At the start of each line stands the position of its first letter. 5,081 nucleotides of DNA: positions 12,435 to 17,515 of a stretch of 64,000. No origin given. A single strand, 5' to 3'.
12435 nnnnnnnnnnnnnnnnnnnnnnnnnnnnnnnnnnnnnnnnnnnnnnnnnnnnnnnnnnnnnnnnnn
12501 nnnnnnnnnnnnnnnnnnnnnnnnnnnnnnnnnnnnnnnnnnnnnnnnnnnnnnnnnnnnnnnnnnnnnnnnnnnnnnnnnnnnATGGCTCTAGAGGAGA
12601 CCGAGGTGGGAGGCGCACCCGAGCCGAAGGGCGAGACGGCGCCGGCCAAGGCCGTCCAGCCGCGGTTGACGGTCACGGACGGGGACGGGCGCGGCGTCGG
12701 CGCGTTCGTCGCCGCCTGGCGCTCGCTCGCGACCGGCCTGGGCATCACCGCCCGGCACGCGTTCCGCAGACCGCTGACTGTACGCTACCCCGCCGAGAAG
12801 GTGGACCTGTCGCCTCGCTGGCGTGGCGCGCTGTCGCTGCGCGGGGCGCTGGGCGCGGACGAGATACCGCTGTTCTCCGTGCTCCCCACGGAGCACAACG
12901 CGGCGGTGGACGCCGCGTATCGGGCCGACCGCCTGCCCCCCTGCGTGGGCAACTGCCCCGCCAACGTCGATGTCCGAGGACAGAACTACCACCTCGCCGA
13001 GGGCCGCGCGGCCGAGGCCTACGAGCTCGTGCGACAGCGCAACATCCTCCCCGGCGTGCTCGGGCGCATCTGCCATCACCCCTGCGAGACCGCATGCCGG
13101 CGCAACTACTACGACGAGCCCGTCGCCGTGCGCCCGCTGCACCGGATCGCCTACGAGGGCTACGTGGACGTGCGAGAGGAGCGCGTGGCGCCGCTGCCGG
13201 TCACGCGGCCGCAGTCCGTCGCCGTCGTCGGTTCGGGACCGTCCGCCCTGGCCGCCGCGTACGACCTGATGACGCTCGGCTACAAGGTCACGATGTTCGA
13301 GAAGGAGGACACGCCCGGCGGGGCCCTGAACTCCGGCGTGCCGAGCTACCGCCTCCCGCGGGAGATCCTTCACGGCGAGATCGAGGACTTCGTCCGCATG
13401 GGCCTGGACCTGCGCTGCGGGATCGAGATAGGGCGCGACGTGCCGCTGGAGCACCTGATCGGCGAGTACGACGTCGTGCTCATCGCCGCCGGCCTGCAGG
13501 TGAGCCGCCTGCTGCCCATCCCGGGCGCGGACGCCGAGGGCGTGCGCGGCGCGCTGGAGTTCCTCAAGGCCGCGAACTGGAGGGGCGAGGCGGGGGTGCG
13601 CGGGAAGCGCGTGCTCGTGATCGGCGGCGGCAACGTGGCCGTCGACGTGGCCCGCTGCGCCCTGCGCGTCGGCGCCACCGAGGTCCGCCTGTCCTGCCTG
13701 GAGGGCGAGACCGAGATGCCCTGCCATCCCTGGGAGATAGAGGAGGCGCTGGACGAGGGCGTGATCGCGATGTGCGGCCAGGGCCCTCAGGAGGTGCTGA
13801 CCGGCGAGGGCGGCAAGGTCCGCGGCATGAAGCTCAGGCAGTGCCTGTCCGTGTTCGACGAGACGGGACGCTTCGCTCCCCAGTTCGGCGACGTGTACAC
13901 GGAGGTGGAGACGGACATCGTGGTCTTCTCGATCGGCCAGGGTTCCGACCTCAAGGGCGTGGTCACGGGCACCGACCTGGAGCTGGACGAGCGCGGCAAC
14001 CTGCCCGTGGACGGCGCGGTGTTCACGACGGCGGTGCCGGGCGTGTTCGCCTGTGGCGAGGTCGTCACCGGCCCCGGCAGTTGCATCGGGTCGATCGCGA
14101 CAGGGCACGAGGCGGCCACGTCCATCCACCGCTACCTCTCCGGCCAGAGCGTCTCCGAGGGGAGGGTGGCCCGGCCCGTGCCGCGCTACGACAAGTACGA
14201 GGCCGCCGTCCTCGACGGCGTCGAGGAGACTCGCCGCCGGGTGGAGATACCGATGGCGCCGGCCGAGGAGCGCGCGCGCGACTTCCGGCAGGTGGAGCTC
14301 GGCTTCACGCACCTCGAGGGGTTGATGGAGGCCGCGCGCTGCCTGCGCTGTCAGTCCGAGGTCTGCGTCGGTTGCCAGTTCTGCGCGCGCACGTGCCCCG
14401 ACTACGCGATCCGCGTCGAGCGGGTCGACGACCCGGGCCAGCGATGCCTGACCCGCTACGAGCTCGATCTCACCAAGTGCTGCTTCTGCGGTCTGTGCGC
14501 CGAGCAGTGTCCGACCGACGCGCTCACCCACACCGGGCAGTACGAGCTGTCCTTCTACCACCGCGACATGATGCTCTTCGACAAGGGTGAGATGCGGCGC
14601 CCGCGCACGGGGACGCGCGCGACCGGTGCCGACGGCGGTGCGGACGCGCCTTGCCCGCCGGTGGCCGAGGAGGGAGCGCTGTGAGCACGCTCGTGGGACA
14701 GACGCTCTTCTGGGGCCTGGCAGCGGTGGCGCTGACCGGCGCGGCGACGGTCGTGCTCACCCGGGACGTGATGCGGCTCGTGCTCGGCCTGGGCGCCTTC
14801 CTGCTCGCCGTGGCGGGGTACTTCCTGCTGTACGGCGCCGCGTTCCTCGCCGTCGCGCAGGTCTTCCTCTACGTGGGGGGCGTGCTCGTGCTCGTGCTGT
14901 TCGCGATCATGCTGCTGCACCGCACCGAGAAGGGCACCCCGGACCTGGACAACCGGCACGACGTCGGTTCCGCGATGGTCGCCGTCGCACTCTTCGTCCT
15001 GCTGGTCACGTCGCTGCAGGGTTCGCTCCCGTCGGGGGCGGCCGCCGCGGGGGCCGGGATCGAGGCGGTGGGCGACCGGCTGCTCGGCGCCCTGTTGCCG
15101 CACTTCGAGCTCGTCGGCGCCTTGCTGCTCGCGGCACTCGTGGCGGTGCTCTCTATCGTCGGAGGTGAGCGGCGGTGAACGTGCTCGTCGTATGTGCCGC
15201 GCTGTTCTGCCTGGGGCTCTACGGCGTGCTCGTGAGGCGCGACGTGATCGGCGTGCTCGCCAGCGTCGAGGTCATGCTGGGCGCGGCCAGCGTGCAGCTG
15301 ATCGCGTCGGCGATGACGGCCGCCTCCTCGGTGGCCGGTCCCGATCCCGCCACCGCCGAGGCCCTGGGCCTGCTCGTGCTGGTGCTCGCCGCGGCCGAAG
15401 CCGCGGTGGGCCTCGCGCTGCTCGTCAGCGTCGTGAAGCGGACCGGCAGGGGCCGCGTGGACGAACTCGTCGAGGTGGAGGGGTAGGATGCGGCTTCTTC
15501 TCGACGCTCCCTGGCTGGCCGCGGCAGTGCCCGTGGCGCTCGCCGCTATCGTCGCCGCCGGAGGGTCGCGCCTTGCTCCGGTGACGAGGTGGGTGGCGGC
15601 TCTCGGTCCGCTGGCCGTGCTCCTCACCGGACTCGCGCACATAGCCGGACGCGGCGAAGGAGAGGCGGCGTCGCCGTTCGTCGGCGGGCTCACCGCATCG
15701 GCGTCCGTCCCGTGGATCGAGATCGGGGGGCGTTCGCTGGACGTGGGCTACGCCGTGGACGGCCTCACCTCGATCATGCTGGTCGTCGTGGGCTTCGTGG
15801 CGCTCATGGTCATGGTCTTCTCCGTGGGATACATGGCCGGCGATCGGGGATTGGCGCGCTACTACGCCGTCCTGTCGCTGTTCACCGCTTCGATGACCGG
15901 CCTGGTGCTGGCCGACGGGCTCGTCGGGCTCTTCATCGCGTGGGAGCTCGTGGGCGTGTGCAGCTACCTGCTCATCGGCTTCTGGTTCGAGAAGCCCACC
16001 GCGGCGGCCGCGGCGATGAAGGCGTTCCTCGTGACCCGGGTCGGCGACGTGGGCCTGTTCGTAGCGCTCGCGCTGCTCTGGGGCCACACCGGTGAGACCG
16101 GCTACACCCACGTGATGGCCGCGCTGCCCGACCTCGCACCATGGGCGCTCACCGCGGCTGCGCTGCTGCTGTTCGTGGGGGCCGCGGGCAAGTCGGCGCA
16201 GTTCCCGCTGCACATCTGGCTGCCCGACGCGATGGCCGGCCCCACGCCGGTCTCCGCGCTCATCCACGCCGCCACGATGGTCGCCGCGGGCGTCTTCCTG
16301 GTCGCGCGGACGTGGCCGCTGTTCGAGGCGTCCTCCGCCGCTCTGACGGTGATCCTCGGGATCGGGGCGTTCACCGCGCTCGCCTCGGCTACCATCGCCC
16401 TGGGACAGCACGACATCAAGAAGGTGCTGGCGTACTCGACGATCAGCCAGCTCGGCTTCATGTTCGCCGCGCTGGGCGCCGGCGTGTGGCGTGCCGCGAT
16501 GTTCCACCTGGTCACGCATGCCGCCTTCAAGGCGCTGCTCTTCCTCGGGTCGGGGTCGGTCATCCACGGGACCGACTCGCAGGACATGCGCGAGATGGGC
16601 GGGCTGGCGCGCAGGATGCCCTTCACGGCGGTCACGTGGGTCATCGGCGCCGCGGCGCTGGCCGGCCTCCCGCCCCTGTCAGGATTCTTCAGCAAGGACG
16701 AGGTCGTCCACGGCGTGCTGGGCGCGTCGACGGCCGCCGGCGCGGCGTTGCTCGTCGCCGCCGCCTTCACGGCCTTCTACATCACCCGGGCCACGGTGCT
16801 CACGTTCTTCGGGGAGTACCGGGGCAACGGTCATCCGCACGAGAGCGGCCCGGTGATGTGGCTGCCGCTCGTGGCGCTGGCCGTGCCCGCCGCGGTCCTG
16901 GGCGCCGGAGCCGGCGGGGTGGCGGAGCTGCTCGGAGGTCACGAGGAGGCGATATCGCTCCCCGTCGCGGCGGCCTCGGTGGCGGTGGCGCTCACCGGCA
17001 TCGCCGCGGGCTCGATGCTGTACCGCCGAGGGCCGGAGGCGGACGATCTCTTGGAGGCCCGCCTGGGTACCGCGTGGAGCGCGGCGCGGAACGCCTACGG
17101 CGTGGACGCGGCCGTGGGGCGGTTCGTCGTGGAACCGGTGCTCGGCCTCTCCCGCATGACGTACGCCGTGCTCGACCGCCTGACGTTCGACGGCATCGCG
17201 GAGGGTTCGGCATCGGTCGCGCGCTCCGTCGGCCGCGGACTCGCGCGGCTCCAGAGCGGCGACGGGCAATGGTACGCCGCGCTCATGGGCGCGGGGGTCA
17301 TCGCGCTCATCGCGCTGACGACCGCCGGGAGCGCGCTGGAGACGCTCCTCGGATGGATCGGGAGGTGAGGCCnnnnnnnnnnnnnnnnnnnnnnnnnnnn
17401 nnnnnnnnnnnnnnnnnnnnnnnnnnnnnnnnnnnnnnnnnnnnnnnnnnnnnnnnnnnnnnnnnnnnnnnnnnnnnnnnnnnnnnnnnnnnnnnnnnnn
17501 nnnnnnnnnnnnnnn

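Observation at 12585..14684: NuoI subunit with a ~500-aa GltD/NfnB-like NAD(P)H flavoprotein inserted: a possible built-in electron-input module for complex I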

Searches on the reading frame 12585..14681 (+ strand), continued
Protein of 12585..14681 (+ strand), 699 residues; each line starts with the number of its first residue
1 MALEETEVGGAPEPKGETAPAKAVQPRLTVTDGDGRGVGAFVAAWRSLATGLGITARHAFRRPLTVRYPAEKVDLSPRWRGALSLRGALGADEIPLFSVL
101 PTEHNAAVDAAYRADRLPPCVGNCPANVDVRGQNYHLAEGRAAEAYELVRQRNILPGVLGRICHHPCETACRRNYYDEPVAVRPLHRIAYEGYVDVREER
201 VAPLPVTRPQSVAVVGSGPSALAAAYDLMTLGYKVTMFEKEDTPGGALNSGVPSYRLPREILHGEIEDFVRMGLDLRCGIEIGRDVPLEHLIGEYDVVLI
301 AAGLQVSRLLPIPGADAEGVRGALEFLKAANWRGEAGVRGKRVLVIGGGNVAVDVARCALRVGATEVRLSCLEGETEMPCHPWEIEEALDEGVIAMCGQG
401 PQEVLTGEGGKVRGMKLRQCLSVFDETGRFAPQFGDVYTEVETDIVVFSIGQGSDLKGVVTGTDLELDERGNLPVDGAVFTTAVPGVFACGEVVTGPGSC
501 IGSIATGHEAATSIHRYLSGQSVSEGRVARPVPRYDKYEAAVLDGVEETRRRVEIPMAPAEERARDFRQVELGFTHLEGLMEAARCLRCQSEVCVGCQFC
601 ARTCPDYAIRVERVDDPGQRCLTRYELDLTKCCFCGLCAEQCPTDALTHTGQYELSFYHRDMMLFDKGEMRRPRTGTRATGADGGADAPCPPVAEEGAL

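Call 82: find_homologous_proteins(query=L025:10001-11989:+, max_evalue=1e-100)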
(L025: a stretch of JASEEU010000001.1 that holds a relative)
Query L025:10001-11989:+ (663 aa): 961 proteins with E <= 1e-100 among 8000 candidates; the best 120 are listed.
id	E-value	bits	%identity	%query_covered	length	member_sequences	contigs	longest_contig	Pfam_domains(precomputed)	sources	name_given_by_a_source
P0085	0.0e+0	1487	97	100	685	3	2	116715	PF01266.31,PF13450.13,PF14691.12,PF07992.21,PF00070.34,PF00037.33,PF13738.13,PF12838.13,PF01262.28,PF12831.14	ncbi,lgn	ncbi:MAG: hypothetical protein Kow0067_08730 [Coriobacteriia bacterium]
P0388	0.0e+0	1182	77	100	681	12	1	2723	PF01946.24,PF01266.31,PF01593.31,PF13450.13,PF14691.12,PF07992.21,PF00070.34,PF00037.33,PF13738.13,PF13484.12,PF12838.13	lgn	-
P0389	0.0e+0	1180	76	100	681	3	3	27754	PF01946.24,PF01266.31,PF01593.31,PF13450.13,PF14691.12,PF07992.21,PF00037.33,PF13738.13,PF12838.13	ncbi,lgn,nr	ncbi:MAG: FAD-dependent oxidoreductase [Actinomycetota bacterium]|nr:FAD-dependent oxidoreductase [A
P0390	0.0e+0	1171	76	100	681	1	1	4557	PF01946.24,PF01266.31,PF01593.31,PF13450.13,PF14691.12,PF07992.21,PF00070.34,PF00037.33,PF13738.13,PF12838.13,PF12831.14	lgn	-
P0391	0.0e+0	1165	75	100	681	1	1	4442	PF01946.24,PF01266.31,PF13450.13,PF14691.12,PF07992.21,PF00037.33,PF13738.13,PF12838.13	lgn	-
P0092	0.0e+0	1161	76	100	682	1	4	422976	PF01946.24,PF01266.31,PF13241.13,PF13450.13,PF14691.12,PF07992.21,PF00070.34,PF00037.33,PF13738.13,PF13484.12,PF12838.13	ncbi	ncbi:MAG: FAD-dependent oxidoreductase [Coriobacteriia bacterium]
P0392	0.0e+0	1158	75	100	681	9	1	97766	PF01946.24,PF01266.31,PF13450.13,PF14691.12,PF00890.31,PF07992.21,PF00070.34,PF00037.33,PF13738.13,PF12838.13,PF12831.14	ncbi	-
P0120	0.0e+0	1157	75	100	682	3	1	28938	PF13241.13,PF13450.13,PF07992.21,PF00070.34,PF13484.12,PF12838.13,PF12831.14,PF01266.31,PF01593.31,PF14691.12,PF00037.33,PF02826.26,PF13738.13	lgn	-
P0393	0.0e+0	1146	74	100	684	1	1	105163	PF01946.24,PF01266.31,PF13450.13,PF14691.12,PF07992.21,PF00070.34,PF02826.26,PF13738.13,PF12838.13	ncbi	-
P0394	0.0e+0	1142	75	100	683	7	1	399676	PF01266.31,PF13450.13,PF14691.12,PF07992.21,PF00070.34,PF13738.13,PF12838.13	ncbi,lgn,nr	ncbi:MAG: FAD-dependent oxidoreductase [Coriobacteriia bacterium]|nr:FAD-dependent oxidoreductase [C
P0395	0.0e+0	1141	75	100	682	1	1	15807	PF01266.31,PF13450.13,PF14691.12,PF07992.21,PF00070.34,PF00037.33,PF13738.13,PF12838.13,PF01262.28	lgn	-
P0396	0.0e+0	1138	74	100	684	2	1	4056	PF01266.31,PF13450.13,PF14691.12,PF07992.21,PF00070.34,PF00037.33,PF13738.13,PF12838.13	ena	-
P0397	0.0e+0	1135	74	100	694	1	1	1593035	PF01266.31,PF13450.13,PF14691.12,PF07992.21,PF00070.34,PF00037.33,PF13738.13,PF12838.13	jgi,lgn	-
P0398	0.0e+0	1132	75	100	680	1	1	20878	PF01266.31,PF13450.13,PF14691.12,PF07992.21,PF00070.34,PF00037.33,PF02826.26,PF13738.13,PF12838.13,PF12831.14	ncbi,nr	ncbi:MAG: FAD-dependent oxidoreductase [Coriobacteriia bacterium]|nr:FAD-dependent oxidoreductase [C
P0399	0.0e+0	1132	73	100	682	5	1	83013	PF13450.13,PF14691.12,PF07992.21,PF00037.33,PF13738.13,PF12838.13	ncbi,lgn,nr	ncbi:MAG: FAD-dependent oxidoreductase [Coriobacteriia bacterium]|nr:FAD-dependent oxidoreductase [C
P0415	0.0e+0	1080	70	100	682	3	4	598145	PF01266.31,PF13450.13,PF14691.12,PF07992.21,PF00070.34,PF00037.33,PF13738.13,PF13484.12,PF12838.13,PF01262.28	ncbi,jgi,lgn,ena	-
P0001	0.0e+0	1050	70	100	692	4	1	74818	PF01266.31,PF13450.13,PF14691.12,PF07992.21,PF00070.34,PF00037.33,PF13738.13,PF12838.13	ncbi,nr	ncbi:MAG: FAD-dependent oxidoreductase [Coriobacteriia bacterium]|nr:FAD-dependent oxidoreductase [C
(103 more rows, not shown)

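Call 83: list_cluster_members(proteins=[P0074, P0107, P0397, P0392, P0393, P0415, P0035, P0013])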
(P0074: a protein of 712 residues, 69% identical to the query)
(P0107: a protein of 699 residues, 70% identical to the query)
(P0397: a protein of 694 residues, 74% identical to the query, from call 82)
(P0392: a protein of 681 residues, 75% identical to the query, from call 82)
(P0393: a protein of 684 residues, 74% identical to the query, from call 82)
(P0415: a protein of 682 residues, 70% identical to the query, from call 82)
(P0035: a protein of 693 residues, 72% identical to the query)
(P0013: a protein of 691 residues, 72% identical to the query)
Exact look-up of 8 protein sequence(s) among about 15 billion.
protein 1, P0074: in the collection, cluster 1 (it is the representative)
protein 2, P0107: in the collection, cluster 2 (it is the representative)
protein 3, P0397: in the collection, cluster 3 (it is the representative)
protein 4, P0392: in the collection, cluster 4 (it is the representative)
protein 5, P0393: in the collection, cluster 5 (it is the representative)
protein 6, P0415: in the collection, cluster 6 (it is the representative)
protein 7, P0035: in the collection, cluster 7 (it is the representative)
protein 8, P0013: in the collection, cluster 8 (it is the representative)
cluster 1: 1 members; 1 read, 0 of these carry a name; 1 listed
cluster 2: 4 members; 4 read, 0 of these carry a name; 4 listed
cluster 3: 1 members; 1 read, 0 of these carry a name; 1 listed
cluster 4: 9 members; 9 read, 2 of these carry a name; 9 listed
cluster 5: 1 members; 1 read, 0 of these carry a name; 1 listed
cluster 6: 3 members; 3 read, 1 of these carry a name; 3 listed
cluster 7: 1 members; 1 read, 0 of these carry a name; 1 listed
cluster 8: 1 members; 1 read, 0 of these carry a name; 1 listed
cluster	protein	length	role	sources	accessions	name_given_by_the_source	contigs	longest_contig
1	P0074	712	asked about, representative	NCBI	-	-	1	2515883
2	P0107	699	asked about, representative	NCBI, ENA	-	-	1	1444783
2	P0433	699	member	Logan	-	-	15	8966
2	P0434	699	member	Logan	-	-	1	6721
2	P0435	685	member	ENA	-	-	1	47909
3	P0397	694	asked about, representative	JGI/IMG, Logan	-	-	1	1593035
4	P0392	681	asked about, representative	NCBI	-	-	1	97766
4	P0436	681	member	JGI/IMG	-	NADPH-dependent glutamate synthase beta subunit-like oxidoreductase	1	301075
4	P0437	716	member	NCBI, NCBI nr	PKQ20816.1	MAG: 4Fe-4S ferredoxin [Actinobacteria bacterium HGW-Actinobacteria-6]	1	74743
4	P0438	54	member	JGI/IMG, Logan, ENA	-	-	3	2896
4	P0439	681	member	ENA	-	-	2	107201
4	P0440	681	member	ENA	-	-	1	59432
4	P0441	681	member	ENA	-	-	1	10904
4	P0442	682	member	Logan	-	-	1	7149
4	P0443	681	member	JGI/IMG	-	-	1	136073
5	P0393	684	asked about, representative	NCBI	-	-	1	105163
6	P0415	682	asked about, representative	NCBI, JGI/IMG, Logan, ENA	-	-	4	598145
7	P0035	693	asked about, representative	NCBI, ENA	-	-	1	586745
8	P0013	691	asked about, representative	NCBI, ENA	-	-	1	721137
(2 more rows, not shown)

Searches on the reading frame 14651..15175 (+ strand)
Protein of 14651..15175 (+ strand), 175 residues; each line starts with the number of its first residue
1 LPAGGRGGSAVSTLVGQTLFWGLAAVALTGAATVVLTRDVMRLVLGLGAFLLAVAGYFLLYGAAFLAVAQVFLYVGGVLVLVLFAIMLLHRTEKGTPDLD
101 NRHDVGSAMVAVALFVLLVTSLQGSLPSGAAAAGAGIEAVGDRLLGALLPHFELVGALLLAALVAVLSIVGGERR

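Call 18: search_protein_families(library=ncbifam, proteins=[window:14651-15175:+], max_evalue=0.00001)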
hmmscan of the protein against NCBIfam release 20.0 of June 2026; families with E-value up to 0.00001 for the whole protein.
window:14651-15175:+ (175 aa): 10 families
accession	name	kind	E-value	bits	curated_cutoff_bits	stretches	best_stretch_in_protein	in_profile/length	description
NF005163.0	PRK06638.1-3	equivalog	6e-22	78.1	174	1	16-166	8-163/203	NADH-quinone oxidoreductase subunit J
NF005168.0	PRK06638.2-3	equivalog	1.1e-18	67.7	154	1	19-167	7-162/172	NADH-quinone oxidoreductase subunit J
NF005165.0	PRK06638.1-5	equivalog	1.5e-16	60.2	192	1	16-169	19-180/282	NADH-quinone oxidoreductase subunit J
NF005024.0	PRK06433.1-4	equivalog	1.3e-15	57.3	101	1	20-94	9-83/89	NADH dehydrogenase subunit J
NF005167.0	PRK06638.2-2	equivalog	5.2e-13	49.1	137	1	20-168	7-160/176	NADH-quinone oxidoreductase subunit J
NF005164.0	PRK06638.1-4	equivalog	1.3e-12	47.5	154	1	17-168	5-167/211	NADH-quinone oxidoreductase subunit J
NF005025.0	PRK06433.1-5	equivalog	1e-11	45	95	1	15-95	11-91/96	NADH dehydrogenase subunit J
NF005162.0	PRK06638.1-1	equivalog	4.5e-11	42.9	157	1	20-169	5-158/184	NADH-quinone oxidoreductase subunit J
NF005166.0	PRK06638.2-1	equivalog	3.9e-08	33.4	284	1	20-166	8-159/174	NADH-quinone oxidoreductase subunit J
NF009287.0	PRK12647.1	equivalog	2e-06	26.7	937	1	19-120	600-701/773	putative monovalent cation/H+ antiporter subunit A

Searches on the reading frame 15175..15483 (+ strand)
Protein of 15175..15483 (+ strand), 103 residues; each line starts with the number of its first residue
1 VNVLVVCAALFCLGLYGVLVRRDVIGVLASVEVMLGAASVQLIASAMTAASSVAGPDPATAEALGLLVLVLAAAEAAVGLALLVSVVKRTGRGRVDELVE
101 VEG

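Call 18: search_protein_families(library=ncbifam, proteins=[window:15175-15483:+], max_evalue=0.00001)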
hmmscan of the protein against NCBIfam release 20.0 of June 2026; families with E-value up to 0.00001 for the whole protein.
window:15175-15483:+ (103 aa): 6 families
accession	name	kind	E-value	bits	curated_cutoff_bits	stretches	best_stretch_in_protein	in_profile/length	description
NF004320.0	PRK05715.1-2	equivalog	7.4e-18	64.4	57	1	2-100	5-96/99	NADH-quinone oxidoreductase subunit NuoK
NF004322.0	PRK05715.1-4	equivalog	3.7e-17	62.2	128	1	3-92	9-93/104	NADH-quinone oxidoreductase subunit NuoK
NF004319.0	PRK05715.1-1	equivalog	4.9e-15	55.5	101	1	4-103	8-100/100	NADH-quinone oxidoreductase subunit NuoK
NF040614.1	F420_dehyd_FpoK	exception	3.5e-14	53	145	1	4-98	6-93/98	F420H2 dehydrogenase subunit FpoK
NF004323.0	PRK05715.1-5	equivalog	3.2e-13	49.8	89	1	3-99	8-98/102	NADH-quinone oxidoreductase subunit NuoK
NF004321.0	PRK05715.1-3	equivalog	3.9e-11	43.1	91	1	3-101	7-99/101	NADH-quinone oxidoreductase subunit NuoK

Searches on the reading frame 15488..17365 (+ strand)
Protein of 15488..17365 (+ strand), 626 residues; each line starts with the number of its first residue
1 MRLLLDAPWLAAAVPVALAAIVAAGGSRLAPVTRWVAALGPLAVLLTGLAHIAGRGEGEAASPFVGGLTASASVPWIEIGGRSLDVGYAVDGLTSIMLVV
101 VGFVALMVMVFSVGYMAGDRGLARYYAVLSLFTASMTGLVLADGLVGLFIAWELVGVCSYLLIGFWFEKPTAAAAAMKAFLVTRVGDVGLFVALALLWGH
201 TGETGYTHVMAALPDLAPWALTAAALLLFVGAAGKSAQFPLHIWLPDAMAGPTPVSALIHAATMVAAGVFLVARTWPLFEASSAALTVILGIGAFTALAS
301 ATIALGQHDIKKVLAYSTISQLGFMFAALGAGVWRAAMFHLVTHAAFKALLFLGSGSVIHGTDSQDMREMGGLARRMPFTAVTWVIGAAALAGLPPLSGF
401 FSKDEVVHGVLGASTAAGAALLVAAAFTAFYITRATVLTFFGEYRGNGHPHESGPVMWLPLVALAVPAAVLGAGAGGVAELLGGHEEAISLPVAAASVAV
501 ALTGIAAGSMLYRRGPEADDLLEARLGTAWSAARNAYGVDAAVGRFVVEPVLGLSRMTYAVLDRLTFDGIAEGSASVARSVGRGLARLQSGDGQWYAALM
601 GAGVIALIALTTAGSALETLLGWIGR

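Call 18: search_protein_families(library=ncbifam, proteins=[window:15488-17365:+], max_evalue=0.00001)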
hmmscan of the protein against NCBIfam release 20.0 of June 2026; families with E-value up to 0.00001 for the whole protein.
window:15488-17365:+ (626 aa): 74 families (the best 25 are shown)
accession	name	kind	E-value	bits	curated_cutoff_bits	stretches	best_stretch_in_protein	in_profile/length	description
NF005141.0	PRK06590.1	equivalog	3.2e-186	620.9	556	1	9-613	6-611/615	NADH-quinone oxidoreductase subunit L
TIGR01974.1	NDH_I_L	subfamily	5.7e-174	580.5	407.5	1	74-611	64-629/630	NADH-quinone oxidoreductase subunit L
NF005626.0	PRK07376.1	equivalog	3.4e-144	481.7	963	2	3-447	3-461/675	NAD(P)H-quinone oxidoreductase subunit 5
NF040617.1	F420_dehyd_FpoL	exception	3.3e-118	396.2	1050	2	221-473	230-499/669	F420H2 dehydrogenase subunit FpoL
NF005633.0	PRK07390.1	subfamily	1.4e-95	321.2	676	1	69-612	66-607/613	NAD(P)H-quinone oxidoreductase subunit F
NF009287.0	PRK12647.1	equivalog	6.6e-94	315.9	937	1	13-479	8-471/773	putative monovalent cation/H+ antiporter subunit A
NF009288.0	PRK12648.1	equivalog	7.2e-92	309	1104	1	61-473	47-469/954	monovalent cation/H+ antiporter subunit A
TIGR01960.1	ndhF3_CO2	subfamily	3.9e-89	299.8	588.7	1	72-608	69-603/606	NAD(P)H dehydrogenase, subunit NdhF3 family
TIGR00940.1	2a6301s01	subfamily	8.4e-85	285.6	920.45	1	71-472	56-486/793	monovalent cation:proton antiporter subunit A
NF005097.0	PRK06525.1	equivalog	4.3e-84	282.9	430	1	12-466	9-466/480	hydrogenase 4 subunit D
NF009289.0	PRK12649.1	equivalog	3.2e-82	277.1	1117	1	58-461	48-471/789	putative monovalent cation/H+ antiporter subunit A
NF009285.0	PRK12645.1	equivalog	3.4e-82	277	1028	1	70-471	58-489/804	Na+/H+ antiporter subunit A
NF009290.0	PRK12650.1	equivalog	7.7e-81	272.3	980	1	37-472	27-469/966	DUF4040 family protein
NF009284.0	PRK12644.1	equivalog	2.3e-80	270.9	962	1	68-490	52-486/975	Na+/H+ antiporter subunit A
NF009286.0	PRK12646.1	equivalog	2.5e-73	247.9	1063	1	70-440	58-444/800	DUF4040 family protein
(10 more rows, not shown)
